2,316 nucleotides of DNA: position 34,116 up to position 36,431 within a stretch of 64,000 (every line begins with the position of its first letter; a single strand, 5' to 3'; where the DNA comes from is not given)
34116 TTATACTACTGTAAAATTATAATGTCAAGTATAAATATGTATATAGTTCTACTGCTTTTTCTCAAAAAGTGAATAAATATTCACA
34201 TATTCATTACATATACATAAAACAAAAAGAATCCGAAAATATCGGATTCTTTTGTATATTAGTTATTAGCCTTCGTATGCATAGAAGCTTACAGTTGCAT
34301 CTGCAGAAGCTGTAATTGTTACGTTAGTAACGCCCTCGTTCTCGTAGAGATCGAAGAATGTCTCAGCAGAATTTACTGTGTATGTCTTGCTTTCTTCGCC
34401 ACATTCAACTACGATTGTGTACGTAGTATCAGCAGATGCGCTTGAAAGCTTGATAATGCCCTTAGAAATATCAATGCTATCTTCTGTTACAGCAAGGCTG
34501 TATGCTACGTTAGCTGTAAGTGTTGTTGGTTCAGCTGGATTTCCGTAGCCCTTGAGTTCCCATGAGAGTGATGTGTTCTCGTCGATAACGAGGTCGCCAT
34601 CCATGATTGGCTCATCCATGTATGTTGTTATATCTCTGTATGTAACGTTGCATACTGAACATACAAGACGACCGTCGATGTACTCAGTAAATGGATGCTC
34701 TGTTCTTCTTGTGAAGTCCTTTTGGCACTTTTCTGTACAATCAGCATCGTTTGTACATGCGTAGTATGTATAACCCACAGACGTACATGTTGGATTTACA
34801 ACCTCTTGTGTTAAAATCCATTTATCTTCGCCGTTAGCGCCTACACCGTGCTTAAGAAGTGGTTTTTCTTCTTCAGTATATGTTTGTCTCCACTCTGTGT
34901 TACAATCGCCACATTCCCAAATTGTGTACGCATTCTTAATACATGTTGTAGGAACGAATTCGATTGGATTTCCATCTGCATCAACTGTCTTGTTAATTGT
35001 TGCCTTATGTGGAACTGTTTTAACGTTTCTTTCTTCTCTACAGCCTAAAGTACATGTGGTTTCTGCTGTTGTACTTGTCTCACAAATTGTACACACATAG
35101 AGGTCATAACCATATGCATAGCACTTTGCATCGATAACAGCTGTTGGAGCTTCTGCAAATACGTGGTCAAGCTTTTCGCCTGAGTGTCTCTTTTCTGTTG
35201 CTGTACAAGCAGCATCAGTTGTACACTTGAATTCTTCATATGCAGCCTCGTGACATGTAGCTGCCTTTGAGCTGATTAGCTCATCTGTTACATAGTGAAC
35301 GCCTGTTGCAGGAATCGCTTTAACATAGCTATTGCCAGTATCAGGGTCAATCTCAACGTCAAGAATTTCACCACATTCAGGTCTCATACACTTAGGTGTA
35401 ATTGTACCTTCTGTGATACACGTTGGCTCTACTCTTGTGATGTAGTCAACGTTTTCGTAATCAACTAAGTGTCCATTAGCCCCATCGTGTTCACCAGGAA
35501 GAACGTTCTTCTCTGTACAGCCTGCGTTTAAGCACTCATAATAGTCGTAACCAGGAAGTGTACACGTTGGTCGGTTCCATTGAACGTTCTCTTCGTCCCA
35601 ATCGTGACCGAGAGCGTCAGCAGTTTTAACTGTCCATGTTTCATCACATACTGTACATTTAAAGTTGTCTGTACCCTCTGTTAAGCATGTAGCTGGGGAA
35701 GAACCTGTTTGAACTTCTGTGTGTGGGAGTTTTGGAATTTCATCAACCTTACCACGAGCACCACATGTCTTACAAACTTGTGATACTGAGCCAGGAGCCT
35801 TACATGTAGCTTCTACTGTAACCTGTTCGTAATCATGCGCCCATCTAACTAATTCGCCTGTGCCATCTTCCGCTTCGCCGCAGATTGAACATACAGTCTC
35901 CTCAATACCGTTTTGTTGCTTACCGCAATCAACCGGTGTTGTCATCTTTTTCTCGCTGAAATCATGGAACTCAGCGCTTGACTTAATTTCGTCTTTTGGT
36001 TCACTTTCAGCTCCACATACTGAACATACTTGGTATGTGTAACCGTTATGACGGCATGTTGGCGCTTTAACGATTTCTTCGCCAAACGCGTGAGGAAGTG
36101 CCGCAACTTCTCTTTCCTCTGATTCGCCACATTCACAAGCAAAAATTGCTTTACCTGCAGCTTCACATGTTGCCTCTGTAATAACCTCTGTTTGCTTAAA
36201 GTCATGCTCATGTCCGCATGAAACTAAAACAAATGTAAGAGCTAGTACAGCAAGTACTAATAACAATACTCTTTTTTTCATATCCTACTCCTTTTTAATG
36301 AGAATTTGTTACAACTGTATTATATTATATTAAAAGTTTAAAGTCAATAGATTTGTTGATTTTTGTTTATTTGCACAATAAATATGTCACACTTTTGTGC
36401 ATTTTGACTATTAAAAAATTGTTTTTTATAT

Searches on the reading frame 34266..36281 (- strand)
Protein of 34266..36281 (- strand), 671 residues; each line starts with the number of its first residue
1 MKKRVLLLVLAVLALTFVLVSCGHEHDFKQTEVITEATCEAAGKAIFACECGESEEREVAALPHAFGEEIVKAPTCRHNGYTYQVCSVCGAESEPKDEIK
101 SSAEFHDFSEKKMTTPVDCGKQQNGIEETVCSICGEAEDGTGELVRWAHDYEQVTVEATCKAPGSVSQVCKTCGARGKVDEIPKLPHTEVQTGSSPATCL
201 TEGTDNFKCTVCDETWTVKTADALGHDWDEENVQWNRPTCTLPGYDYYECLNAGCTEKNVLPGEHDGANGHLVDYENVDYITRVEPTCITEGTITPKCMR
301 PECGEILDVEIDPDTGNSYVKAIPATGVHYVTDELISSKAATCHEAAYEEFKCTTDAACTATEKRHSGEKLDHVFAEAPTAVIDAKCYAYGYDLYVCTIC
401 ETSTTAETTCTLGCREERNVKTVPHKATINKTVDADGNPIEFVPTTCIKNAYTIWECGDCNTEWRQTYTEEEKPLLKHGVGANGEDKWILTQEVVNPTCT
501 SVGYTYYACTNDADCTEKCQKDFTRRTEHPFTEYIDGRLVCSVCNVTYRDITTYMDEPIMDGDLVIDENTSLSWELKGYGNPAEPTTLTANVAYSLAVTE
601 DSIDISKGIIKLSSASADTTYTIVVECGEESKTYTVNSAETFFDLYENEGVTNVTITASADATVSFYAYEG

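Call 3: search_protein_families(library=pfam, proteins=[window:34266-36281:-], max_evalue=0.01)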
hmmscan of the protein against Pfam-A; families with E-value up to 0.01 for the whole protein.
window:34266-36281:- (671 aa): 0 families

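Call 4: search_protein_families(library=ncbifam, proteins=[window:34266-36281:-], max_evalue=0.01)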
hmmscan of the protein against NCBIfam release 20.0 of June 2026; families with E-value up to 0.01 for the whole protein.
window:34266-36281:- (671 aa): 0 families

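Call 11: search_protein_families(library=pfam, proteins=[window:34266-36281:-], max_evalue=10)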
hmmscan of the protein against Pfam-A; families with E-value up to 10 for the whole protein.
window:34266-36281:- (671 aa): 3 families
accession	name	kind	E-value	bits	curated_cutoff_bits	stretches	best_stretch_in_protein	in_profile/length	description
PF16339.10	DUF4969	-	0.011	16.5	31.4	1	1-36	1-37/79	Domain of unknown function (DUF4969)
PF22910.1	EDR4-like_1st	-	0.088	13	27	1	452-463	20-31/34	Enhanced disease resistance 4-like, N-terminal domain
PF09297.16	Zn_ribbon_NUD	-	0.7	10.1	24.8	1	82-97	2-17/32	NADH pyrophosphatase zinc ribbon domain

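Call 75: search_solved_structures(query=window:34266-36281:-, max_evalue=10)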
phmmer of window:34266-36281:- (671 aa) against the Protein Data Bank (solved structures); distinct sequences matched with E-value up to 10: 1.
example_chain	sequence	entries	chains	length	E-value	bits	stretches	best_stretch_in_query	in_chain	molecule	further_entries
8dj6_A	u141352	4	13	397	1.7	10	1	169-223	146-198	Beta sliding clamp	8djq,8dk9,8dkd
